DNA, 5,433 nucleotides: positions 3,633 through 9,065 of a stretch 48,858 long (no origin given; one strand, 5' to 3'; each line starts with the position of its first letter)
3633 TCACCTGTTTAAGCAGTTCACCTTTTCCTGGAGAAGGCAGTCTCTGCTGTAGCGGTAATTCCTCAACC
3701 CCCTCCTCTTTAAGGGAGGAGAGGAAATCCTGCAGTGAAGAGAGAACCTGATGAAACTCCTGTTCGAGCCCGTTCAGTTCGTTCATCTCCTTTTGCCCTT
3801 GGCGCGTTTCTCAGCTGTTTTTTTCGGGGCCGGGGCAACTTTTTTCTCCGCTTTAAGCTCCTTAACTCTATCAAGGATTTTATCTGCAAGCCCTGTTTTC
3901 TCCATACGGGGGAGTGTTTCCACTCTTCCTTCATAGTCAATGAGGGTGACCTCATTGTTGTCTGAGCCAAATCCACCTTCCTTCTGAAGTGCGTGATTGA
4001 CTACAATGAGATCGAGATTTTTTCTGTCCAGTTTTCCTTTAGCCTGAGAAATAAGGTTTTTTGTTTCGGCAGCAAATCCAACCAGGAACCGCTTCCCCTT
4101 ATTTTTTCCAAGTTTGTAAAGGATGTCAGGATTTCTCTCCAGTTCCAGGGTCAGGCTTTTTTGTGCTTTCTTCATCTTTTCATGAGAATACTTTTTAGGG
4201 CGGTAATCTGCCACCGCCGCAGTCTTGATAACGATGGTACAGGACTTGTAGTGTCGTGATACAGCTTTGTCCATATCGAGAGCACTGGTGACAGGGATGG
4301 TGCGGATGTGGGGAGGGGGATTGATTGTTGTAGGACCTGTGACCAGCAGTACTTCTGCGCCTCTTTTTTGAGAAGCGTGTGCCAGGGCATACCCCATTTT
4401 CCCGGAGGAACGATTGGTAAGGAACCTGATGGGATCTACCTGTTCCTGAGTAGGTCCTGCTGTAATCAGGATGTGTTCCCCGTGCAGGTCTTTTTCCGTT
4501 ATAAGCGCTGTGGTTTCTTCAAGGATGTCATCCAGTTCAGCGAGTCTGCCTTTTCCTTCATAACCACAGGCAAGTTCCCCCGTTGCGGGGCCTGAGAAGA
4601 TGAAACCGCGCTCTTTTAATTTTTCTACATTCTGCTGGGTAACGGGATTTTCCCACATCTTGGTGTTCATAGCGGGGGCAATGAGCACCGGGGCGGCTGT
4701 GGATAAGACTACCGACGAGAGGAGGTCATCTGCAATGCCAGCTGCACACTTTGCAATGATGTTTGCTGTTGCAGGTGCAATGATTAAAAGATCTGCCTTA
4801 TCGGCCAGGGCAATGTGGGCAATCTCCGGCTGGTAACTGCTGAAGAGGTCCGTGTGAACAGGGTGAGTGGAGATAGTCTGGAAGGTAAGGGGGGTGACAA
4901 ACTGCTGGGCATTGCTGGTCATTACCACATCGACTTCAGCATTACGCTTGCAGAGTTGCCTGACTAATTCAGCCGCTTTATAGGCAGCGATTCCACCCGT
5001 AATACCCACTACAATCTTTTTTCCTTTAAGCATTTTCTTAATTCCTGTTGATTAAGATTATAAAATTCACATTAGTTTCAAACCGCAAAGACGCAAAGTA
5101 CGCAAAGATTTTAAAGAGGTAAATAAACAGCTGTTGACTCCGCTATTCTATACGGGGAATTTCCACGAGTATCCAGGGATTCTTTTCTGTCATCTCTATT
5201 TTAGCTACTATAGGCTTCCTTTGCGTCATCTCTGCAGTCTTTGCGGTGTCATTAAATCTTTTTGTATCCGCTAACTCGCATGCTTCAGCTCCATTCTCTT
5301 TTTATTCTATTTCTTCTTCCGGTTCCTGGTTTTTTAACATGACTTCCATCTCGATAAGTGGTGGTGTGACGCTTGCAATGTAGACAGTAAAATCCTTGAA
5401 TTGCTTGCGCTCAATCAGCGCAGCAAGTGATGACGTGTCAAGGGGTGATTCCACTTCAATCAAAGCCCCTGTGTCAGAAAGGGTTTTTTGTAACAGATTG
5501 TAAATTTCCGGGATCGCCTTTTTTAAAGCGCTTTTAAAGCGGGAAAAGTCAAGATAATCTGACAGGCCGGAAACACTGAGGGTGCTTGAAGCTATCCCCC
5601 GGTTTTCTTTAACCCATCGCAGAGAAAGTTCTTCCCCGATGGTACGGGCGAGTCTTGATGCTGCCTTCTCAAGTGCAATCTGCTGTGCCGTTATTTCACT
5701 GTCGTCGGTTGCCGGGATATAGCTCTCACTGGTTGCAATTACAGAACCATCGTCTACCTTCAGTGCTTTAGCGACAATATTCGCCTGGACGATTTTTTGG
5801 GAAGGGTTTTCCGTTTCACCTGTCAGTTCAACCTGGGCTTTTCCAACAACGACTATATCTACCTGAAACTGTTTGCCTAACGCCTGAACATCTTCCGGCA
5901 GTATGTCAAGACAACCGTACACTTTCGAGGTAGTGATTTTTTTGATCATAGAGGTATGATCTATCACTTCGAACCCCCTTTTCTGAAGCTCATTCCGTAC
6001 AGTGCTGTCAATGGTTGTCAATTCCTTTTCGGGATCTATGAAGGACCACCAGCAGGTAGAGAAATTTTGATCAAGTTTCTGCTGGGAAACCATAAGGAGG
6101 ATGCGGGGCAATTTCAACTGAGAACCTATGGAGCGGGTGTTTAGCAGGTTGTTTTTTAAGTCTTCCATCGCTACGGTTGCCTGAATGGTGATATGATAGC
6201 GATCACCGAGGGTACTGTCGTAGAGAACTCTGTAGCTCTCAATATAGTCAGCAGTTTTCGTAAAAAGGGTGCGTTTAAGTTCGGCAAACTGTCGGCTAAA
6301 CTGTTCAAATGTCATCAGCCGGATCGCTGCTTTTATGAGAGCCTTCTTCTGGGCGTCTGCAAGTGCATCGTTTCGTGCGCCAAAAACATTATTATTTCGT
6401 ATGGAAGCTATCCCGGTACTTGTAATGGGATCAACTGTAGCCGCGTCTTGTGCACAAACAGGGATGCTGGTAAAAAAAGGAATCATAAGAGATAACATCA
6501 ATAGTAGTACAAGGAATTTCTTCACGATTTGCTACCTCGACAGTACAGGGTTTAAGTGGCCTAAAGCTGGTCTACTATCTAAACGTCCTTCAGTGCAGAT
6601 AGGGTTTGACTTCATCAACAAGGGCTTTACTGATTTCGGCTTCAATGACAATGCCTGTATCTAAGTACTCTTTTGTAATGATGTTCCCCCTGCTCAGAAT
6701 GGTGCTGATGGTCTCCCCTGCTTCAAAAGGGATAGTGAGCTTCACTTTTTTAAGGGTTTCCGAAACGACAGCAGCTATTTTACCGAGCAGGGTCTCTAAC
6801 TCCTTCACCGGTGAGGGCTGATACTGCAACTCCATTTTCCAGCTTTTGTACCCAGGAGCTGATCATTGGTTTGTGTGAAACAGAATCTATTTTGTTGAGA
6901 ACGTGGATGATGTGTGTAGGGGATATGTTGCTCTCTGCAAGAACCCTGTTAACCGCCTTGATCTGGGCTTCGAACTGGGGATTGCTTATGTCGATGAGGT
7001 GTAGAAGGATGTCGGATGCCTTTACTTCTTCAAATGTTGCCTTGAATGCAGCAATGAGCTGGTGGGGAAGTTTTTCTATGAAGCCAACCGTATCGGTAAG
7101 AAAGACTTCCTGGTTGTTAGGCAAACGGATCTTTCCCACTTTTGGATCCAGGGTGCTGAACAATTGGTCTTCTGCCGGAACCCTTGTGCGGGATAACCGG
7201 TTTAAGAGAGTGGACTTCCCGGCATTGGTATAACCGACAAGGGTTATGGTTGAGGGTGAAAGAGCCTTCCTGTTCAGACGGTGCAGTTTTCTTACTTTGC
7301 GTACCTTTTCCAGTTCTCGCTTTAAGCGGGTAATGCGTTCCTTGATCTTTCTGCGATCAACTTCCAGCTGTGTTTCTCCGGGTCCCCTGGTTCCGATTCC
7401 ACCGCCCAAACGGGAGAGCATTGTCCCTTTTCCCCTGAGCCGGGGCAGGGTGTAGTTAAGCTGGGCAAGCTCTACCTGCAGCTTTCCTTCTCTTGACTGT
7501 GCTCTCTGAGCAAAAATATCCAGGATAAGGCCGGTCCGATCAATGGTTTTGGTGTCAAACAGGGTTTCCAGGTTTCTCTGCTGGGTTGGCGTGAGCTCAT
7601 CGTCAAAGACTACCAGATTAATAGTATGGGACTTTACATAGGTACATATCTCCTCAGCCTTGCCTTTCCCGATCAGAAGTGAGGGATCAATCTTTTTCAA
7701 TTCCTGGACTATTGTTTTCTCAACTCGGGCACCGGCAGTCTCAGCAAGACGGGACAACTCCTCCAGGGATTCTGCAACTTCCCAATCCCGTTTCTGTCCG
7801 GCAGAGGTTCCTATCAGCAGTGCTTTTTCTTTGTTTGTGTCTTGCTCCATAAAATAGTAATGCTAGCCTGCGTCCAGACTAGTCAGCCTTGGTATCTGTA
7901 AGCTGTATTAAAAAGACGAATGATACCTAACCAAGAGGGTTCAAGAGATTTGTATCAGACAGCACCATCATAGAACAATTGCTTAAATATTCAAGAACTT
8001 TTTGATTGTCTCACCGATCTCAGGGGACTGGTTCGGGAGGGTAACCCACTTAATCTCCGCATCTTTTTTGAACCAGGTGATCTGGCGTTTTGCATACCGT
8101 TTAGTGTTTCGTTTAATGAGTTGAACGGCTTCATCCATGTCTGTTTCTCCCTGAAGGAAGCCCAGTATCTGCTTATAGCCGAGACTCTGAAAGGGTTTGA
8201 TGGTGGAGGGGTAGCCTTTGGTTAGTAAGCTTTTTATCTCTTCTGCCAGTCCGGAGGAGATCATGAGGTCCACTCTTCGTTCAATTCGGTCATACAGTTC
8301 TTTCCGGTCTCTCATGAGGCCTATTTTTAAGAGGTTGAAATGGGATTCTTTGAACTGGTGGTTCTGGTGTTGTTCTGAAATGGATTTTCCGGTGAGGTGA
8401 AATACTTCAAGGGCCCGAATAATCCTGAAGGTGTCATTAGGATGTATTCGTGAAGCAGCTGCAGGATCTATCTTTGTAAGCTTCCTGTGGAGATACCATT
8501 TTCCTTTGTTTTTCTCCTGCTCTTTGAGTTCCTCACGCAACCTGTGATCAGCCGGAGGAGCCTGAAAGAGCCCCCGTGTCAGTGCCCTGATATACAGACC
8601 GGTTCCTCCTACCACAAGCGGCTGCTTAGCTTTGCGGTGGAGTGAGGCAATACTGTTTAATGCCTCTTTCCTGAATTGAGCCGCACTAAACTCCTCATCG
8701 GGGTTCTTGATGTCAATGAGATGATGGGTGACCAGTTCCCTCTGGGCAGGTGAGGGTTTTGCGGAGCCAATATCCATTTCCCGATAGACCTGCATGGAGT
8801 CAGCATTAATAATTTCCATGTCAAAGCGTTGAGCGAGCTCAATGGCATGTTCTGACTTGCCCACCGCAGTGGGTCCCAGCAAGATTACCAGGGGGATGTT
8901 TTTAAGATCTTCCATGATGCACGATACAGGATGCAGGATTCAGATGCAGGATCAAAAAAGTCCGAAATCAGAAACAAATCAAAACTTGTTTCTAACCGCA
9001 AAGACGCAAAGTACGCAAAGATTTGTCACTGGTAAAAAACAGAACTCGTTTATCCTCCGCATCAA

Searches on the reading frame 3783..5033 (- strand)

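Call 79: search_protein_families(library=ncbifam, proteins=[window:3783-5033:-], max_evalue=1e-10)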
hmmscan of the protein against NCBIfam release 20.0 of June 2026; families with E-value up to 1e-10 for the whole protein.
window:3783-5033:- (416 aa): 4 families
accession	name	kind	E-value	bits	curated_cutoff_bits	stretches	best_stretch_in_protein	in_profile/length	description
TIGR00521.1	coaBC_dfp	equivalog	2.3e-145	484.6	219.7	1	2-390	1-391/392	bifunctional phosphopantothenoylcysteine decarboxylase/phosphopantothenate--cysteine ligase CoaBC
TIGR02113.1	coaC_strep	equivalog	9.3e-58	194.9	261.4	1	5-174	1-173/177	phosphopantothenoylcysteine decarboxylase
NF005231.0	PRK06732.1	equivalog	4.9e-20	72.3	265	1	187-283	2-100/229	phosphopantothenate--cysteine ligase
TIGR02114.1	coaB_strep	equivalog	1.3e-14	54.5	217.2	1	187-292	2-110/228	phosphopantothenate--cysteine ligase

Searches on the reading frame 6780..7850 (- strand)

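Call 79: search_protein_families(library=ncbifam, proteins=[window:6780-7850:-], max_evalue=1e-10)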
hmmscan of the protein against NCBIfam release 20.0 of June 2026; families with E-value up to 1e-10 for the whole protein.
window:6780-7850:- (356 aa): 9 families
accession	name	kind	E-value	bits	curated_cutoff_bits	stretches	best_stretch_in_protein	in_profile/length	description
TIGR03156.1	GTP_HflX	equivalog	7.3e-136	452.7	216.75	1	9-352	1-341/351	GTPase HflX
NF008280.0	PRK11058.1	equivalog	6.1e-99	331.7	441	1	6-351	7-350/426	ribosome rescue GTPase HflX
NF008956.1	PRK12299.1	equivalog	2.1e-17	63.1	300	1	200-352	159-315/327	GTPase ObgE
TIGR02729.1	Obg_CgtA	equivalog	2.4e-17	63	280.25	1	192-352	152-318/329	Obg family GTPase CgtA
TIGR03594.1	GTPase_EngA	equivalog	4.6e-16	58.9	306.7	1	201-353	2-151/432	ribosome biogenesis GTPase Der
NF008955.0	PRK12297.1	equivalog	8.5e-15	54.6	406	1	201-352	161-318/429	GTPase ObgE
NF000908.1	PRK00089.1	equivalog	1.3e-14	54.2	237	1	201-351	5-156/291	GTPase Era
TIGR00450.1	mnmE_trmE_thdF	equivalog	2.6e-11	43.3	252.6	1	164-334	177-339/446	tRNA uridine-5-carboxymethylaminomethyl(34) synthesis GTPase MnmE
NF003661.0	PRK05291.1-3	equivalog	4.8e-11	42.6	380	1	166-352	186-360/448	tRNA uridine-5-carboxymethylaminomethyl(34) synthesis GTPase MnmE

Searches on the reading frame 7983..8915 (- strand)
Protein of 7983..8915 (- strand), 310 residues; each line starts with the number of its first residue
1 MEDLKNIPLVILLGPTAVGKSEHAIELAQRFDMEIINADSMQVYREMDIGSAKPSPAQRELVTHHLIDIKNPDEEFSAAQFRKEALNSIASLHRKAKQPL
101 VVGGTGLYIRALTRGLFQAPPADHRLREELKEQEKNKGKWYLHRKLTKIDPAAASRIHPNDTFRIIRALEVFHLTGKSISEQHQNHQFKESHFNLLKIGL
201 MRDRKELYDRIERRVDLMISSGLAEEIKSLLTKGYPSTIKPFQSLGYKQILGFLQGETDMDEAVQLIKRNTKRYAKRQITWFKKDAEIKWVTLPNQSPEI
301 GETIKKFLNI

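Call 79: search_protein_families(library=ncbifam, proteins=[window:7983-8915:-], max_evalue=1e-10)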
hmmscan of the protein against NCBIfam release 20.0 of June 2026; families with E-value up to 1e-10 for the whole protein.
window:7983-8915:- (310 aa): 1 family
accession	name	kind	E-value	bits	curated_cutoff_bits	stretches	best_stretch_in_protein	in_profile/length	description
TIGR00174.1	miaA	equivalog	8.7e-103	343.5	148.65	1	10-292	2-284/288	tRNA (adenosine(37)-N6)-dimethylallyltransferase MiaA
